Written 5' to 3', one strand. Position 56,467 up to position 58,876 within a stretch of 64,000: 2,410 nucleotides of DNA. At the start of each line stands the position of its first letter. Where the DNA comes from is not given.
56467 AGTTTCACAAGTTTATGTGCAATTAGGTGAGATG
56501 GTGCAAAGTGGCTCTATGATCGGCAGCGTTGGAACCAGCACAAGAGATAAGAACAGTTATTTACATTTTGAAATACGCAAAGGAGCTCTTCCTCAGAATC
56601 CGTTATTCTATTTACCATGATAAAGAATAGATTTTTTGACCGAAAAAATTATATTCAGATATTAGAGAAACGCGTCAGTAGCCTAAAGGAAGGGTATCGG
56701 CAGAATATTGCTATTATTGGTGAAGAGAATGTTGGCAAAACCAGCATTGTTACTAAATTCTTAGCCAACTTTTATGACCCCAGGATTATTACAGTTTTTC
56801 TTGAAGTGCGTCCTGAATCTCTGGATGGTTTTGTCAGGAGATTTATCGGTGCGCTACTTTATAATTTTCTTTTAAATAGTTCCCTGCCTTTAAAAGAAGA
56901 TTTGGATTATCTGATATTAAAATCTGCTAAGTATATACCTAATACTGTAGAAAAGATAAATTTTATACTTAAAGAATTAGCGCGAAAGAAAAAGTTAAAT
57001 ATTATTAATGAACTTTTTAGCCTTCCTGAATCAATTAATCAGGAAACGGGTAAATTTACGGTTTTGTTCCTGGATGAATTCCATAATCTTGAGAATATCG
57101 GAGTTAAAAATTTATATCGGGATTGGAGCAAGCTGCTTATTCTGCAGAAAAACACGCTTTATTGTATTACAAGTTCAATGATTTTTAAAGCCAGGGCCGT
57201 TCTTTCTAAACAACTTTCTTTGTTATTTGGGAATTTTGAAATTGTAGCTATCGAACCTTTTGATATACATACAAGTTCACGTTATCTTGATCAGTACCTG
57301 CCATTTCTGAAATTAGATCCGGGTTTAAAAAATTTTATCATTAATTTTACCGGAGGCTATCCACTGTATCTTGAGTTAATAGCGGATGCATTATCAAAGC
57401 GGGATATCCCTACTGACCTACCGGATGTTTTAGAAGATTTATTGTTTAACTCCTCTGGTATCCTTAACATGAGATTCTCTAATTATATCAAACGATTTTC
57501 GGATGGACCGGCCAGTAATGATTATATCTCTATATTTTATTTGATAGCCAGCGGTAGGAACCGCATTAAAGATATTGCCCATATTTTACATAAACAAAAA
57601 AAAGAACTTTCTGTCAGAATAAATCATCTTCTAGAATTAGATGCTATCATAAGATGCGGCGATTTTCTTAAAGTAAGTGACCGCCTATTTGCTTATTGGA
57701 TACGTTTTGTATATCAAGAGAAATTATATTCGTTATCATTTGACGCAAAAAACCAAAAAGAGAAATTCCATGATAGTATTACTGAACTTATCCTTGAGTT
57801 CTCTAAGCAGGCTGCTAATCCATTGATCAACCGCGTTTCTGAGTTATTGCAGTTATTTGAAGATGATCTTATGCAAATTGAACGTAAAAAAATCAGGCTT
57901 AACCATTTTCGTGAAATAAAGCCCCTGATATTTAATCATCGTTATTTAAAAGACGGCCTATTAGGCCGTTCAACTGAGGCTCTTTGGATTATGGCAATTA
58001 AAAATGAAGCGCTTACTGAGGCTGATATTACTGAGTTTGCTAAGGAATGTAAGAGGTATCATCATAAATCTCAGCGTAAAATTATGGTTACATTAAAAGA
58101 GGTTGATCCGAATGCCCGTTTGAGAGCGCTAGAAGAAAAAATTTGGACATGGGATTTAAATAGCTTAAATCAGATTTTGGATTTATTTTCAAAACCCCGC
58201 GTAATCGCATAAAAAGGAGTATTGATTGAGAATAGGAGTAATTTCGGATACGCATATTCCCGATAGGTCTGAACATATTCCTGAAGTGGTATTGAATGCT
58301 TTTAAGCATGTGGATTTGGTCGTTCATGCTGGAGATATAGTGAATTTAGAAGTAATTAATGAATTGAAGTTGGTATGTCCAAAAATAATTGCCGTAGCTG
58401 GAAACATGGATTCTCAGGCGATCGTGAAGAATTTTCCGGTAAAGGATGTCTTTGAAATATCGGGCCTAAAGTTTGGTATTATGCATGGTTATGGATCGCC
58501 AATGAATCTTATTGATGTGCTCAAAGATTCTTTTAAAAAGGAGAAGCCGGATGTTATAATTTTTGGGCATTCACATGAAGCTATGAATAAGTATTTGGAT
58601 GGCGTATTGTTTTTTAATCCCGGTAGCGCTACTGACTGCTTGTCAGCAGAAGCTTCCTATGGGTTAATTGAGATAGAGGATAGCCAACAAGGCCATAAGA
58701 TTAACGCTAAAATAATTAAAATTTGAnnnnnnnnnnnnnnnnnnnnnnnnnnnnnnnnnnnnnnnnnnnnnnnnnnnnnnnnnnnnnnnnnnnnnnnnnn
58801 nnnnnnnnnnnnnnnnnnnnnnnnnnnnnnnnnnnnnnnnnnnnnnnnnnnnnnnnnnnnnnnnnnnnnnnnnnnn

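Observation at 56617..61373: Overlapping five-gene operon: orphan Arch-type AAA+ ATPase followed by four distinct nucleotide phosphohydrolases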

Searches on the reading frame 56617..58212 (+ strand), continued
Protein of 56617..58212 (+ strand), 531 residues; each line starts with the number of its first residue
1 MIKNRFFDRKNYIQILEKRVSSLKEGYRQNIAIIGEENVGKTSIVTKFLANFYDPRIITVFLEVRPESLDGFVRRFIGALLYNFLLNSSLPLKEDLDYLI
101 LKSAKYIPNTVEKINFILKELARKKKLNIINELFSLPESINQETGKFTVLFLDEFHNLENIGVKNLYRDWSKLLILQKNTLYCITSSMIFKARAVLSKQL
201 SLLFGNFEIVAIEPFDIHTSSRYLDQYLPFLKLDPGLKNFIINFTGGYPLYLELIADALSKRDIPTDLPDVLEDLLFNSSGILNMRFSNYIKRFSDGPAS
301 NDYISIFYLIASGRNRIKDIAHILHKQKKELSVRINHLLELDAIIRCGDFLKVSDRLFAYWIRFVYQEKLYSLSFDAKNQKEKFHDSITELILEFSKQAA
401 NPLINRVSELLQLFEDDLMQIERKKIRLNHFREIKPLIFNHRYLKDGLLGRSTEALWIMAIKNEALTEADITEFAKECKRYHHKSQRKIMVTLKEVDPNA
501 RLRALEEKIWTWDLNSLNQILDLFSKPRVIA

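Call 41: search_protein_families(library=pfam, proteins=[L088:7031-7777:-, L088:13021-13740:+, L088:13730-14218:+, L122:7441-7983:+, L122:12854-13570:+, L122:13637-14323:+, L129:6898-7629:-, L129:13114-13677:+, L129:13667-14506:+, L105:6907-7689:+], max_evalue=0.001)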
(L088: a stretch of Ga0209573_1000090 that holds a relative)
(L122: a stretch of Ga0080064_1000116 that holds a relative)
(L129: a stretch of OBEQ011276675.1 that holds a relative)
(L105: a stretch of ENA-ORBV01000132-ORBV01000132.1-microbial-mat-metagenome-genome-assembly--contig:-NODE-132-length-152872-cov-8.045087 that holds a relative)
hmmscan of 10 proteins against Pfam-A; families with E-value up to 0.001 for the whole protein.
L088:7031-7777:- (248 aa): 2 families
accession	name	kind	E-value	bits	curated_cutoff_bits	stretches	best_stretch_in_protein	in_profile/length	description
PF13365.12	Trypsin_2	-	3.9e-22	80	27.6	1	82-218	1-144/144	Trypsin-like peptidase domain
PF00089.32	Trypsin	-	6.4e-07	29.8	20.6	1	73-226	15-202/220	Trypsin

L088:13021-13740:+ (239 aa): 2 families
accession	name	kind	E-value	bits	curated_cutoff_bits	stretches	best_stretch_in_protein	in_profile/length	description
PF00691.25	OmpA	-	1.1e-17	64.5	27.2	1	125-226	1-98/98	OmpA family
PF13747.11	DUF4164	-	0.00051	20.9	27.2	0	57-101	35-79/89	Domain of unknown function (DUF4164)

L088:13730-14218:+ (162 aa): 0 families

L122:7441-7983:+ (180 aa): 1 family
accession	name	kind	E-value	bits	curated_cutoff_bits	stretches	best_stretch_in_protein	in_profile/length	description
PF01551.29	Peptidase_M23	-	4e-30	104.3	28.7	1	78-172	3-96/96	Peptidase family M23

L122:12854-13570:+ (238 aa): 2 families
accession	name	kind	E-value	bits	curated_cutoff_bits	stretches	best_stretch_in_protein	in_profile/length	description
PF00691.25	OmpA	-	1.1e-20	74.2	27.2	1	103-204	1-98/98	OmpA family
PF19220.6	Rod_CreS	-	0.00092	18.8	100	0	26-105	7-87/359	Crescentin, rod domain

L122:13637-14323:+ (228 aa): 0 families

L129:6898-7629:- (243 aa): 2 families
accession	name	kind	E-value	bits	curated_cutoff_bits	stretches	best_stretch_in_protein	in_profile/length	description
PF03372.29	Exo_endo_phos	-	8.4e-15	55.5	24.5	1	4-234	1-225/225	Endonuclease/Exonuclease/phosphatase family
PF22669.2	Exo_endo_phos2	-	0.00061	19.9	27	1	87-148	110-178/288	Endonuclease/Exonuclease/phosphatase family 2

L129:13114-13677:+ (187 aa): 0 families

L129:13667-14506:+ (279 aa): 0 families

L105:6907-7689:+ (260 aa): 0 families

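Call 64: find_encoding_contigs(protein=P0248, flank=8000, max_places=1)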
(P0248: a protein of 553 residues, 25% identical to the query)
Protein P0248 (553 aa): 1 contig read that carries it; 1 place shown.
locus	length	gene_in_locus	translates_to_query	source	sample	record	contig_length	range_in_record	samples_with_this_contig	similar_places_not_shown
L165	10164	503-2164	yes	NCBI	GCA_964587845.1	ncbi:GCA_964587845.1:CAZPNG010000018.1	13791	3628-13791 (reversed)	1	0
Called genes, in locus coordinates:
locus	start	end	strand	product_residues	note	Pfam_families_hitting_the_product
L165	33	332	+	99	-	PF01551:Peptidase_M23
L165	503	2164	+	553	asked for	PF13191:AAA_16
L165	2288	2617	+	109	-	PF01230:HIT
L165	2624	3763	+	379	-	PF01966:HD, PF13286:HD_assoc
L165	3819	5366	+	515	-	PF01590:GAF, PF13185:GAF_2, PF13492:GAF_3, PF13487:HD_5, PF01966:HD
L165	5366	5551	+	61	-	-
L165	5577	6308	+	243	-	PF00691:OmpA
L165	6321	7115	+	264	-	-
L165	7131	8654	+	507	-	PF01225:Mur_ligase, PF08245:Mur_ligase_M, PF02875:Mur_ligase_C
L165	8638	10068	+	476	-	PF08245:Mur_ligase_M, PF02875:Mur_ligase_C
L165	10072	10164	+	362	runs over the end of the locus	PF00953:Glycos_transf_4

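Call 65: find_encoding_contigs(protein=P0172, flank=8000, max_places=1)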
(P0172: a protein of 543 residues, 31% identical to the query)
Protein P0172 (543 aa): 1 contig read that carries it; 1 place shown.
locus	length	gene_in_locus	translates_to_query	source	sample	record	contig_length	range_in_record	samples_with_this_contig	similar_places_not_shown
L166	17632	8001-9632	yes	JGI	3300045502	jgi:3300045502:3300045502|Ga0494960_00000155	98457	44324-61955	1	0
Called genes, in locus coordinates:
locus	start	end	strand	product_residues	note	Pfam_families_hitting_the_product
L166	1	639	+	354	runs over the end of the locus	PF01300:Sua5_yciO_yrdC, PF01451:LMWPc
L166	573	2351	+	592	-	PF02502:LacAB_rpiB, PF00464:SHMT, PF00155:Aminotran_1_2, PF01212:Beta_elim_lyase (weak)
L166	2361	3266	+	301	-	PF00294:PfkB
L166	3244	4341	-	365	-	PF02812:ELFV_dehydrog_N, PF02826:2-Hacid_dh_C (faint), PF00208:ELFV_dehydrog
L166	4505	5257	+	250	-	PF00106:adh_short, PF08659:KR (weak), PF13561:adh_short_C2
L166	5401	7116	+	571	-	PF03460:NIR_SIR_ferr, PF01077:NIR_SIR, PF03460:NIR_SIR_ferr, PF01077:NIR_SIR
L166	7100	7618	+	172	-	-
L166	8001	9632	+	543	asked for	PF13191:AAA_16, PF20703:nSTAND1 (faint)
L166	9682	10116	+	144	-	PF01230:HIT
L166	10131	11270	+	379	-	PF01966:HD, PF13286:HD_assoc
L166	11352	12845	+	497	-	PF01590:GAF (faint), PF13185:GAF_2 (weak), PF13492:GAF_3 (weak), PF13487:HD_5, PF01966:HD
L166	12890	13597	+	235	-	PF00691:OmpA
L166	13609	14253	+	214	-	-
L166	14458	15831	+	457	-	PF08245:Mur_ligase_M, PF02875:Mur_ligase_C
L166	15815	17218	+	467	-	PF01225:Mur_ligase (weak), PF08245:Mur_ligase_M, PF02875:Mur_ligase_C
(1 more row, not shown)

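Call 66: find_encoding_contigs(protein=P0152, flank=8000, max_places=1)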
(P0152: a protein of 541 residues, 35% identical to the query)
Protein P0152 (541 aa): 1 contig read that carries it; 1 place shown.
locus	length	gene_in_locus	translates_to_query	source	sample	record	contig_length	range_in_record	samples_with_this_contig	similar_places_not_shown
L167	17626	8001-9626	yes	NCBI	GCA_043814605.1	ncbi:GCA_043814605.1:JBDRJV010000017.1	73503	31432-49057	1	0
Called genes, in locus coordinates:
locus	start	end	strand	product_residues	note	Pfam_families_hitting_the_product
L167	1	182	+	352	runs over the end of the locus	PF01321:Creatinase_N, PF00557:Peptidase_M24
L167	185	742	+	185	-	PF08207:EFP_N, PF01132:EFP, PF09285:Elong-fact-P_C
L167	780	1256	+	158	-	PF00364:Biotin_lipoyl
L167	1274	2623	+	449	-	PF00289:Biotin_carb_N, PF08443:RimK (weak), PF02222:ATP-grasp, PF02786:CPSase_L_D2, PF07478:Dala_Dala_lig_C, PF02785:Biotin_carb_C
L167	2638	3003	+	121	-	PF03780:Asp23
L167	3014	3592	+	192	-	-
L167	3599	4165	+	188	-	PF13580:SIS_2, PF01380:SIS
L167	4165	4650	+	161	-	PF01467:CTP_transf_like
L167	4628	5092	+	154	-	PF17792:ThiD2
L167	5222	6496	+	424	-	PF01964:ThiC_Rad_SAM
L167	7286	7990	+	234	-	PF01476:LysM, PF01551:Peptidase_M23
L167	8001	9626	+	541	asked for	-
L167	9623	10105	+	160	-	PF00149:Metallophos, PF12850:Metallophos_2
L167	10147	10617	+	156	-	PF01230:HIT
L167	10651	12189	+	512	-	PF00117:GATase, PF07722:Peptidase_C26 (weak), PF02540:NAD_synthase, PF00958:GMP_synt_C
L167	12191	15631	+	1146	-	PF02811:PHP, PF07733:DNA_pol3_alpha, PF17657:DNA_pol3_finger, PF14579:HHH_6, PF01336:tRNA_anti-codon (weak)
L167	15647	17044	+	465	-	PF07238:PilZ, PF00437:T2SSE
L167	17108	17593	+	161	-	-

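Call 89: search_protein_families(library=pfam, proteins=[L165:3819-5366:+, L163:6864-8456:+, L119:11275-12861:+], max_evalue=0.01)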
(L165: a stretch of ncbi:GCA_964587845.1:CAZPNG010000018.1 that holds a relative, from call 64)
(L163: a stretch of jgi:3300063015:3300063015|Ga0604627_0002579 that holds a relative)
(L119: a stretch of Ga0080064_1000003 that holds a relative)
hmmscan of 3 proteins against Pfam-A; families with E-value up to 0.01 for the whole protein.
L165:3819-5366:+ (515 aa): 5 families
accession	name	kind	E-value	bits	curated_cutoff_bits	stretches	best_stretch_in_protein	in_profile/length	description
PF13487.12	HD_5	-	5.7e-37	127.5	27.2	1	320-484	3-170/170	HD domain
PF13185.12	GAF_2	-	1.2e-11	45.4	28.6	1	185-300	3-135/136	GAF domain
PF01966.28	HD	-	2.2e-11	44.5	22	1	339-453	9-116/116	HD domain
PF13492.12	GAF_3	-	7.4e-10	39.8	27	1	186-302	2-129/129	GAF domain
PF01590.32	GAF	-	3e-09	38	22.4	1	186-300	2-133/133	GAF domain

L163:6864-8456:+ (530 aa): 5 families
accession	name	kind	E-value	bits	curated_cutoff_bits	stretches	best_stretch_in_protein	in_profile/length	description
PF13487.12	HD_5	-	1.1e-36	126.5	27.2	1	349-495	21-170/170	HD domain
PF13185.12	GAF_2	-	2.1e-08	34.9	28.6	1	194-311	3-135/136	GAF domain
PF01966.28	HD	-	1.9e-06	28.6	22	1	358-464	17-116/116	HD domain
PF13492.12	GAF_3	-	4.4e-06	27.6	27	1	204-313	11-129/129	GAF domain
PF01590.32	GAF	-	6.3e-06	27.2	22.4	1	195-311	2-133/133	GAF domain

L119:11275-12861:+ (528 aa): 5 families
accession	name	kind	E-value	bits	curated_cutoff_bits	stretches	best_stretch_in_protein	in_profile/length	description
PF13487.12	HD_5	-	3.5e-36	125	27.2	1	322-484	20-170/170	HD domain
PF13185.12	GAF_2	-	9e-11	42.6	28.6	1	183-300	3-135/136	GAF domain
PF01966.28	HD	-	2e-09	38.2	22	1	347-453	17-116/116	HD domain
PF13492.12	GAF_3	-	7.4e-08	33.3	27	1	194-302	12-129/129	GAF domain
PF01590.32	GAF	-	1.1e-06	29.6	22.4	1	184-300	2-133/133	GAF domain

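Call 91: find_encoding_contigs(protein=P0251, flank=8000, max_places=1)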
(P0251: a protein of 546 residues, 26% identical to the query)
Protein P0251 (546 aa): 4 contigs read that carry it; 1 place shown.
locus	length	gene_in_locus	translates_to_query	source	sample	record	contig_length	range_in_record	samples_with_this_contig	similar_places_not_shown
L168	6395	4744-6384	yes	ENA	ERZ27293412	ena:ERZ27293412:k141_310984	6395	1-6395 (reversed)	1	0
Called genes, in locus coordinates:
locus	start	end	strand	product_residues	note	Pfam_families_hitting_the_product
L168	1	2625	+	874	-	?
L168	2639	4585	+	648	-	PF10091:Glycoamylase, PF06452:CBM9_1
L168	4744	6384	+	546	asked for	-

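Call 92: find_encoding_contigs(protein=P0266, flank=8000, max_places=1)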
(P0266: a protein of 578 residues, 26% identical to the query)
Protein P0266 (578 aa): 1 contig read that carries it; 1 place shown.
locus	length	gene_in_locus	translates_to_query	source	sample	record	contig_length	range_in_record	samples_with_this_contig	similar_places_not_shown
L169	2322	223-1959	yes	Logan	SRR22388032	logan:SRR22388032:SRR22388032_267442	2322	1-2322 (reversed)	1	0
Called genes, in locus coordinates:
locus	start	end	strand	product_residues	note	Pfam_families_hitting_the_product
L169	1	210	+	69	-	?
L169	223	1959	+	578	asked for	PF13191:AAA_16, PF13401:AAA_22 (weak)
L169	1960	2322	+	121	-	?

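Call 93: find_encoding_contigs(protein=P0245, flank=8000, max_places=1)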
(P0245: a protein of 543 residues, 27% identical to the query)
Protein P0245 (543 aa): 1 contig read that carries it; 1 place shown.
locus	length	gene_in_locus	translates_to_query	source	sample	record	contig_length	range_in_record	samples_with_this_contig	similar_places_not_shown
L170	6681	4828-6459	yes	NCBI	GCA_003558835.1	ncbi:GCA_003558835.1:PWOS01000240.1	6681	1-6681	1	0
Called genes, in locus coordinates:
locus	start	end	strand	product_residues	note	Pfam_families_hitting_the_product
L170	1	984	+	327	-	?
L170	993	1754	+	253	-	PF00535:Glycos_transf_2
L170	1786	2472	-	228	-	PF01844:HNH, PF14279:HNH_5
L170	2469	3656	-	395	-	PF04055:Radical_SAM, PF13186:SPASM, PF02810:SEC-C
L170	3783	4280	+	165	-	-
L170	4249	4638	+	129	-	PF07963:N_methyl (weak), PF02501:T2SSI (weak)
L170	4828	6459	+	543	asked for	PF01637:ATPase_2 (weak), PF13191:AAA_16, PF13401:AAA_22 (faint)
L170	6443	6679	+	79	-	?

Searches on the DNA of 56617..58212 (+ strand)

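Call 83: search_rna_families(source=L107, start=7780, end=8040, threshold=evalue, max_evalue=1)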
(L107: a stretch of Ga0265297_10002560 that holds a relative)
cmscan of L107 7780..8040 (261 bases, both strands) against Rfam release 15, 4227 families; matches with E-value up to 1: 0.
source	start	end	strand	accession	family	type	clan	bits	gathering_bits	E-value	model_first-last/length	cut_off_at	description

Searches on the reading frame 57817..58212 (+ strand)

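Call 37: search_protein_families(library=pfam, proteins=[window:57817-58212:+], max_evalue=1)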
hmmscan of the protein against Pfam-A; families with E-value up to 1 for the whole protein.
window:57817-58212:+ (131 aa): 4 families
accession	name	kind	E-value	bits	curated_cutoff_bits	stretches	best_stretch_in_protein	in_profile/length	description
PF15571.11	Imm44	-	0.023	15.4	25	1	30-87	16-74/126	Immunity protein 44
PF22739.2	NA-iREase3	-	0.059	14.5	27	1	56-123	47-118/118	NACHT-associated inactive Restriction Endonuclease 2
PF04471.18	Mrr_cat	-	0.078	13.5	21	1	64-120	59-114/115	Restriction endonuclease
PF21958.2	SOGP_N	-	0.083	12.8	27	1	50-115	27-92/225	SOGP N-terminal domain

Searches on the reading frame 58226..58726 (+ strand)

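Call 4: search_protein_families(library=pfam, proteins=[window:58226-58726:+], max_evalue=0.01)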
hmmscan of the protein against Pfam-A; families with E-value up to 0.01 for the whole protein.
window:58226-58726:+ (166 aa): 2 families
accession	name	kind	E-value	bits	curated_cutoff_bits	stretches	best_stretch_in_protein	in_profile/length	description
PF12850.12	Metallophos_2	-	6.4e-36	124.1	27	1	1-152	1-153/154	Calcineurin-like phosphoesterase superfamily domain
PF00149.33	Metallophos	-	9.4e-12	46.2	21.5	1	1-118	1-190/191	Calcineurin-like phosphoesterase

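Call 5: search_protein_families(library=ncbifam, proteins=[window:58226-58726:+], max_evalue=0.01)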
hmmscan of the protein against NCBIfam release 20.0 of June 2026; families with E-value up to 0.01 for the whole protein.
window:58226-58726:+ (166 aa): 2 families
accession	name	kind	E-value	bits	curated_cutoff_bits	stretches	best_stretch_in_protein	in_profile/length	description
TIGR00040.1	yfcE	subfamily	3e-36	124.9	56.25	1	1-153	1-153/158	YfcE family phosphodiesterase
NF006988.0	PRK09453.1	equivalog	1.9e-14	53.9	117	1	1-152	1-164/183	phosphodiesterase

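Call 6: search_protein_families(library=padloc, proteins=[window:58226-58726:+], max_evalue=0.01)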
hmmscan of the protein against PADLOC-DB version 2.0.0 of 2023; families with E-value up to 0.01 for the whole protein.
window:58226-58726:+ (166 aa): 1 family
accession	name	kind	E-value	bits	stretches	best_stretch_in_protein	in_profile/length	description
PDLC04908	PDC-S10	-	2e-07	28.5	1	1-48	10-49/223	-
